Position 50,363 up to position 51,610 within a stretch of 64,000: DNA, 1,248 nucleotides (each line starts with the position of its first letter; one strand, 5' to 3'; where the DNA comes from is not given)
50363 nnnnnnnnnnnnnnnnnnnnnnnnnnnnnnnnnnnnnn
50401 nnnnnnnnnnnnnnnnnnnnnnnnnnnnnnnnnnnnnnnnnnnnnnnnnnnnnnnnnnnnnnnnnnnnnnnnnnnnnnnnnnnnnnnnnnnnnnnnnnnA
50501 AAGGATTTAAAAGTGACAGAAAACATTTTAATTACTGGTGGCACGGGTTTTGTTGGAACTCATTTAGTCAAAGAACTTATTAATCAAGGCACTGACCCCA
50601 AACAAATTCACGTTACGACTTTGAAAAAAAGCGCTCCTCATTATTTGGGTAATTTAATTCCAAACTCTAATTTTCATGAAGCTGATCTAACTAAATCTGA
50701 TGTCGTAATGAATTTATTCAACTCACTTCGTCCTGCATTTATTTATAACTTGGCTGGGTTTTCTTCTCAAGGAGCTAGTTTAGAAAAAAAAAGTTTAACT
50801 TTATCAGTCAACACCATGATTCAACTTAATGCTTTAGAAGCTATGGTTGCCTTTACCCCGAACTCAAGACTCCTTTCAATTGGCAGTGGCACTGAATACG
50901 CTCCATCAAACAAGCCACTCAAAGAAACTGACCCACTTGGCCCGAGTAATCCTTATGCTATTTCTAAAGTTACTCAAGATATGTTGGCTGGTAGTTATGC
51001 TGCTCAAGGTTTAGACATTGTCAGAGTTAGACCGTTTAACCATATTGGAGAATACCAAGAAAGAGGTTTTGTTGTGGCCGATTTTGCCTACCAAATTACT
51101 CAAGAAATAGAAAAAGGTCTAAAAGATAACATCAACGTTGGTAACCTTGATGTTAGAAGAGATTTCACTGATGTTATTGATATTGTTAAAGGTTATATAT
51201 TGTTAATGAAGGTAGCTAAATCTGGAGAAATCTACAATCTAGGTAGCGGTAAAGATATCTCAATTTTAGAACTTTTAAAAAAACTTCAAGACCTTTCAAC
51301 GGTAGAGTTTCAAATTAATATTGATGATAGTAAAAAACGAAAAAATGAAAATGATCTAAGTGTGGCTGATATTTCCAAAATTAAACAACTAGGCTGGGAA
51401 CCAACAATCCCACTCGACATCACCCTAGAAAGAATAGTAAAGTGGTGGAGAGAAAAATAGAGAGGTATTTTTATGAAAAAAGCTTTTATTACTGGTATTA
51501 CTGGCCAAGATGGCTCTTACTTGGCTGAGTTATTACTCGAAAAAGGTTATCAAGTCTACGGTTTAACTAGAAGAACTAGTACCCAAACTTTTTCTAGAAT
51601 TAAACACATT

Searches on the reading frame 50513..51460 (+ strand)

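Call 75: search_protein_families(library=ncbifam, proteins=[window:50513-51460:+], max_evalue=1e-8)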
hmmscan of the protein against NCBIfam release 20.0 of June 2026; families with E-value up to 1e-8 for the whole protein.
window:50513-51460:+ (315 aa): 14 families
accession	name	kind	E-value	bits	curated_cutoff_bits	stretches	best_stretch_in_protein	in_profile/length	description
TIGR01181.1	dTDP_gluc_dehyt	equivalog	3.4e-32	111.8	365.1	1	4-314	1-313/321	dTDP-glucose 4,6-dehydratase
TIGR01179.1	galE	equivalog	6.9e-31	107.3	262.3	1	4-313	1-326/332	UDP-glucose 4-epimerase GalE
TIGR04180.1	EDH_00030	hypoth_equivalog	5.4e-30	104.5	475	1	5-298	1-295/297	NAD-dependent 4,6-dehydratase LegB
TIGR02622.1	CDP_4_6_dhtase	equivalog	2.5e-21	76.2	278.45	1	3-314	5-332/352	CDP-glucose 4,6-dehydratase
NF047922.1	GDPFucSynFcl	equivalog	9.3e-21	74.6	500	1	53-313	33-302/308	GDP-L-fucose synthase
TIGR01472.1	gmd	equivalog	1.6e-20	73.6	415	1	53-276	57-280/342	GDP-mannose 4,6-dehydratase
TIGR02197.1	heptose_epim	equivalog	2.8e-18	66.1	274.6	1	5-302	1-303/316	ADP-glyceromanno-heptose 6-epimerase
TIGR03466.1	HpnA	hypoth_equivalog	1.5e-13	50.3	367.65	1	5-265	3-249/327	hopanoid-associated sugar epimerase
NF007956.0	PRK10675.1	subfamily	3.2e-13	49.5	394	0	4-181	2-184/338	UDP-glucose 4-epimerase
NF008872.0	PRK11908.1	equivalog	1e-11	44.5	294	1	4-314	3-337/349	bifunctional UDP-4-keto-pentose/UDP-xylose synthase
NF007582.0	PRK10217.1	equivalog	4.9e-11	42.3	698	1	4-312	3-331/355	dTDP-glucose 4,6-dehydratase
NF007490.0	PRK10084.1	subfamily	6.7e-11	41.8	649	0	4-108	2-108/361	dTDP-glucose 4,6-dehydratase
NF008360.0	PRK11150.1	equivalog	1.3e-10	41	452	0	142-295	134-288/310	ADP-glyceromanno-heptose 6-epimerase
NF043036.1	ErythonDh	equivalog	4.3e-09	36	325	1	4-166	2-167/321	D-erythronate dehydrogenase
